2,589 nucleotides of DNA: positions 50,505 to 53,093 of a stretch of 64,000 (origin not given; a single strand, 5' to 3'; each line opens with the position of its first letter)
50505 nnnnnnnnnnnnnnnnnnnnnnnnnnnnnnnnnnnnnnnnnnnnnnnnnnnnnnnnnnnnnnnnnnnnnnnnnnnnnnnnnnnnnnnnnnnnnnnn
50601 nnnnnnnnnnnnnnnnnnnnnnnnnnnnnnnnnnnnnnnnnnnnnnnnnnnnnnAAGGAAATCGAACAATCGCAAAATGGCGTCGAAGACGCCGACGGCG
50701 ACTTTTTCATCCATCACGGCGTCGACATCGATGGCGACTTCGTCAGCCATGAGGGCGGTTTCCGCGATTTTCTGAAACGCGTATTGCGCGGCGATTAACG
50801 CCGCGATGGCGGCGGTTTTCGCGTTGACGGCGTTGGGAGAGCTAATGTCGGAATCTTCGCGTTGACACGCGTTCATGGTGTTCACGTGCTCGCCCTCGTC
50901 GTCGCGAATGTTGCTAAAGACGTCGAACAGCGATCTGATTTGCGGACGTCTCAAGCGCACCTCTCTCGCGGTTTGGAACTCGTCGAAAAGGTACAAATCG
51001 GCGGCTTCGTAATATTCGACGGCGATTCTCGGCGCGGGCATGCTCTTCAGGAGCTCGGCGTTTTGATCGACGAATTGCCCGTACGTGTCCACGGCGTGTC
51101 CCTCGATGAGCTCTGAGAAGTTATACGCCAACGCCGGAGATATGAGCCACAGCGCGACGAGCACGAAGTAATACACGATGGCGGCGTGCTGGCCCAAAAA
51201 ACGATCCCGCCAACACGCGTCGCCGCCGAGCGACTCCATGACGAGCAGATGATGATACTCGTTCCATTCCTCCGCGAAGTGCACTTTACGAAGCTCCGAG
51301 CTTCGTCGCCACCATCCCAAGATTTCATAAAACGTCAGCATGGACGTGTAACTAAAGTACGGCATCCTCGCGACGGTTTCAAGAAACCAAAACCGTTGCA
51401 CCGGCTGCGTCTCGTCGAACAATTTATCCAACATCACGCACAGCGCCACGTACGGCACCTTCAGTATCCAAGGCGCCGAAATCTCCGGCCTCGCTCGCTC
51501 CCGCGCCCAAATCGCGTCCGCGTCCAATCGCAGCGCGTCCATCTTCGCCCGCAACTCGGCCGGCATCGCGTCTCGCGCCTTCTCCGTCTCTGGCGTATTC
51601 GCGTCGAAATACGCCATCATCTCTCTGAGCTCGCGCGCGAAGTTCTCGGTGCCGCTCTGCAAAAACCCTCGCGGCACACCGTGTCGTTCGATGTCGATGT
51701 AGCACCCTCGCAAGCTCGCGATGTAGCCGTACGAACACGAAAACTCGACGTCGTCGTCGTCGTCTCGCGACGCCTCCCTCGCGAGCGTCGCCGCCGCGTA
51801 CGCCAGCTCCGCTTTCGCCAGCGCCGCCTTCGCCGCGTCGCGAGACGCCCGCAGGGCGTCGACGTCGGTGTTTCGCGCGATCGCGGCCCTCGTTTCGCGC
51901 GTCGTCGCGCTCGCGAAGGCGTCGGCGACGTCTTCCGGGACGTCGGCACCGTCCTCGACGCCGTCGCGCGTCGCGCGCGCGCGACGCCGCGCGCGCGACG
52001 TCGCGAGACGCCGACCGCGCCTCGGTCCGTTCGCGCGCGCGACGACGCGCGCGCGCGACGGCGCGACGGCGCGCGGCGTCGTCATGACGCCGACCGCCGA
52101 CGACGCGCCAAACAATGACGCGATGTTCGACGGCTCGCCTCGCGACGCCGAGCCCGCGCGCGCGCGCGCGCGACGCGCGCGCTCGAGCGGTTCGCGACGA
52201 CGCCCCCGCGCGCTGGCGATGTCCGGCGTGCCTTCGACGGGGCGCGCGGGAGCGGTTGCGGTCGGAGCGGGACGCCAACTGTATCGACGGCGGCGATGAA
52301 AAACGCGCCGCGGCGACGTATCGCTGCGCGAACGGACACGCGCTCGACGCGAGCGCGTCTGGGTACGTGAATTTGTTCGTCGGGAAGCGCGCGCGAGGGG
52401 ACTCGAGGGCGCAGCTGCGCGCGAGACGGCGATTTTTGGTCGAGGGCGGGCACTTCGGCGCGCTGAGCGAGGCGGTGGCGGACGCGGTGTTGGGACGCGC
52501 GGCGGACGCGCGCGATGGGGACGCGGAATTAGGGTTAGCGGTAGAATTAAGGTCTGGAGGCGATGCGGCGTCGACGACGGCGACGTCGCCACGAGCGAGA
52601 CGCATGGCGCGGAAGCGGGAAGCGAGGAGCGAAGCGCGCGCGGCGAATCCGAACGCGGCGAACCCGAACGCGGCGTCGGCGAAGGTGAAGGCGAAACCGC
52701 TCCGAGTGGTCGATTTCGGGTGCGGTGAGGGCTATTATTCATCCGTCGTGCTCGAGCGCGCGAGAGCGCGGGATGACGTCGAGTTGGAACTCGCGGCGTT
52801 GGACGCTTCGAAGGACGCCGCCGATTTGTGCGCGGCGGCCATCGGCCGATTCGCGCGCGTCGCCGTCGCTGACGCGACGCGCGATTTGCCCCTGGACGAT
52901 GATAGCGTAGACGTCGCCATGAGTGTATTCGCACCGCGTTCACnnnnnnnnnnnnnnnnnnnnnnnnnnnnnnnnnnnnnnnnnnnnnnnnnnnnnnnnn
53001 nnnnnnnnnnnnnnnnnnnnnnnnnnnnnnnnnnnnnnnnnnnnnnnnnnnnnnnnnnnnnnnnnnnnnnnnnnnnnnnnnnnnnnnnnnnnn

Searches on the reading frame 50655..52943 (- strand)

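Call 27: search_protein_families(library=pfam, proteins=[window:50655-52943:-], max_evalue=0.001)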
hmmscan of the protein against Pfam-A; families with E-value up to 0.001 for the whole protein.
window:50655-52943:- (763 aa): 1 family
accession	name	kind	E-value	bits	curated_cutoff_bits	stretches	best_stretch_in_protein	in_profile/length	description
PF01786.24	AOX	-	2.2e-27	96.6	22.7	1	508-693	46-214/216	Alternative oxidase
